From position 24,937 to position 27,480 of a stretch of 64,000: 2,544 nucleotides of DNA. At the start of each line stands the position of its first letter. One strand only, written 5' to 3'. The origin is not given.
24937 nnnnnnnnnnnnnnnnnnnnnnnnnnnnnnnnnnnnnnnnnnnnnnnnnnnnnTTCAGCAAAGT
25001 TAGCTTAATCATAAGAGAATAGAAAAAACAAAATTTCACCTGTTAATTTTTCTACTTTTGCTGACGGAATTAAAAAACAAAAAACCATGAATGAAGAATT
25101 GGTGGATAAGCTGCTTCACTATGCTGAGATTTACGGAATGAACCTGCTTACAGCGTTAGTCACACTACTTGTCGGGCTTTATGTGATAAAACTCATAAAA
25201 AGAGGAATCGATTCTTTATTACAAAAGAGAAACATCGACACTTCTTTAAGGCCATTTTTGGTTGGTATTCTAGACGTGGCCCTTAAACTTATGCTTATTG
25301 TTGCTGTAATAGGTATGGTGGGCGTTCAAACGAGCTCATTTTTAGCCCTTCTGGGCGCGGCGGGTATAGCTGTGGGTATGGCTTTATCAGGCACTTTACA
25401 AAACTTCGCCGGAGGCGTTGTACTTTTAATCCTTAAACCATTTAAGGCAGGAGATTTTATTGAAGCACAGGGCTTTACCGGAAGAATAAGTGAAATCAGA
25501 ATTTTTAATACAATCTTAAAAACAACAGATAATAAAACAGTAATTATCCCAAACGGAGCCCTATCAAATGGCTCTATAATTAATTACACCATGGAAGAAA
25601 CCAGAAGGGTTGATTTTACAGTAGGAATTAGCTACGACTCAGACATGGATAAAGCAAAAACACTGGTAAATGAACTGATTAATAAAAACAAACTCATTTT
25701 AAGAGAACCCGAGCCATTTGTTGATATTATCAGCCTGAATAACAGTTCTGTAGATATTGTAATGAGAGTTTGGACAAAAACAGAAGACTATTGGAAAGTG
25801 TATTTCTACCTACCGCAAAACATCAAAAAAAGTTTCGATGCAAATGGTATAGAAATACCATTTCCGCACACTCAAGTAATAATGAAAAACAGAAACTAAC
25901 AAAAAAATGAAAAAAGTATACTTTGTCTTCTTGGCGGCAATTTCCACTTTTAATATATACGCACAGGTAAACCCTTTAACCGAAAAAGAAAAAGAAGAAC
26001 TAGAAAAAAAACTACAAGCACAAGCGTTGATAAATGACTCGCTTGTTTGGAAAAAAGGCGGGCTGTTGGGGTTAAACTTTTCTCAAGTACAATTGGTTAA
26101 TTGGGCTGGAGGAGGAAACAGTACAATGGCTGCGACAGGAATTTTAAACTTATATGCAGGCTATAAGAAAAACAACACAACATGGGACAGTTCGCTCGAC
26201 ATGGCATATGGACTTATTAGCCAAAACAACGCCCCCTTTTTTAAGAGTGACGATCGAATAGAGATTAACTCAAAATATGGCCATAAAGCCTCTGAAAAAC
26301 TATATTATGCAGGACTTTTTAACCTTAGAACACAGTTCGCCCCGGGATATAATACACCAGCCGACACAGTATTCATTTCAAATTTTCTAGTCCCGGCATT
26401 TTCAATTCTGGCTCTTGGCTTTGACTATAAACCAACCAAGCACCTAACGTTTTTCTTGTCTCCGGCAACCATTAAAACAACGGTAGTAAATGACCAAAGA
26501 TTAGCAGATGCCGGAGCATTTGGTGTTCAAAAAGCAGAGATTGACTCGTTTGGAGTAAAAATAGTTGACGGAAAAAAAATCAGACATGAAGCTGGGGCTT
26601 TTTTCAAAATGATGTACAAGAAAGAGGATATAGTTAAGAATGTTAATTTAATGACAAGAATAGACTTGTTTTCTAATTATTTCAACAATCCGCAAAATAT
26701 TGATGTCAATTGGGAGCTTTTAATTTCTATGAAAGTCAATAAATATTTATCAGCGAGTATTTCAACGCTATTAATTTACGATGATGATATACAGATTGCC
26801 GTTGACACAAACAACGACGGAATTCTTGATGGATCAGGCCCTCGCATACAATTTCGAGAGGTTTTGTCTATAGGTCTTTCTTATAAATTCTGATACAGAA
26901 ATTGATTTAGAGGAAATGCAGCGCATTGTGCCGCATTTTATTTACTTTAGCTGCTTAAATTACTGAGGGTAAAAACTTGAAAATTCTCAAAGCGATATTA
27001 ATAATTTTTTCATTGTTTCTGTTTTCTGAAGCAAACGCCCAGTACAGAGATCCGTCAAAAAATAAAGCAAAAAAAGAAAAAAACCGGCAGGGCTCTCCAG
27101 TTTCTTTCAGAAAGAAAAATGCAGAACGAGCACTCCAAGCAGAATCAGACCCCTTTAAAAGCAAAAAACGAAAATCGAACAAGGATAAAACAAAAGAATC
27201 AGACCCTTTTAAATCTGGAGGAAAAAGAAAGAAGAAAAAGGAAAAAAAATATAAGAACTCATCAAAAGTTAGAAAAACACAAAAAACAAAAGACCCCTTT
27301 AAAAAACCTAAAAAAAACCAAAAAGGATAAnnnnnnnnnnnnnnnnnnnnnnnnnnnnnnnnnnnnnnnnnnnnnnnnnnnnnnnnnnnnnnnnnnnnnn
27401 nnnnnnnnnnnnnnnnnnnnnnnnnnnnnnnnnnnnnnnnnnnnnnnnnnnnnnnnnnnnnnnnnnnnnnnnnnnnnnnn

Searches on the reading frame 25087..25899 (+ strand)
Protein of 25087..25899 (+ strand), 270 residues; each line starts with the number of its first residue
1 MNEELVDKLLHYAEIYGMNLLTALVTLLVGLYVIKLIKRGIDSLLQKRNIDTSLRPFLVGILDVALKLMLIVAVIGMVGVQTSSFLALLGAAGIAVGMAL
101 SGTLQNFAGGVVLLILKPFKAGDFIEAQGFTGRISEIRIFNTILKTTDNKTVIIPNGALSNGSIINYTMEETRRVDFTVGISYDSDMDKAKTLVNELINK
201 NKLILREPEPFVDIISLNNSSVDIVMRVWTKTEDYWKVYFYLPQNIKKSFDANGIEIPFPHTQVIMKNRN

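Call 3: search_protein_families(library=pfam, proteins=[window:25087-25899:+], max_evalue=0.01)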
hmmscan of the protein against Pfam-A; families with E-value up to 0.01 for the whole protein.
window:25087-25899:+ (270 aa): 4 families
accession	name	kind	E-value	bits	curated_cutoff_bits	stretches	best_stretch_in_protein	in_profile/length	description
PF00924.24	MS_channel_2nd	-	1.1e-19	70.7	20.2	1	103-168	2-67/68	Mechanosensitive ion channel, beta-domain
PF21082.3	MS_channel_3rd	-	1.4e-15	57.9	21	1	175-257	1-88/88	Mechanosensitive ion channel MscS, C-terminal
PF05552.17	MS_channel_1st_1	-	3.6e-08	33.6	22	1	16-52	13-49/50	Mechanosensitive ion channel, conserved TM helix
PF21088.3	MS_channel_1st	-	0.00016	22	23.1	1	68-100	9-41/42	Mechanosensitive ion channel, transmembrane helices 2/3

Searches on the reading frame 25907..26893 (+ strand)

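Call 3: search_protein_families(library=pfam, proteins=[window:25907-26893:+], max_evalue=0.01)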
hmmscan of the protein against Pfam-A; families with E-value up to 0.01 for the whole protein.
window:25907-26893:+ (328 aa): 2 families
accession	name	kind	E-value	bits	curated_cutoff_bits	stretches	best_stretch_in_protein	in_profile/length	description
PF11276.14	DUF3078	-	8.5e-28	97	25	1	58-148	1-92/92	Protein of unknown function (DUF3078)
PF04338.18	DUF481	-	0.0027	18.2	21.1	0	218-296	116-192/210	Protein of unknown function, DUF481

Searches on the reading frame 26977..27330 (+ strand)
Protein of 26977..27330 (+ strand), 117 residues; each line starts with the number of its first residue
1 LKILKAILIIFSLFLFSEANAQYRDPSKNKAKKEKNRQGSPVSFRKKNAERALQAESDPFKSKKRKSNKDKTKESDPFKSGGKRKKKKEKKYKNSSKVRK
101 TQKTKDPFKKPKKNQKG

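Call 46: search_protein_families(library=pfam, proteins=[window:26977-27330:+], max_evalue=0.001)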
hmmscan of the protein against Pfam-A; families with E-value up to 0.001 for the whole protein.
window:26977-27330:+ (117 aa): 0 families
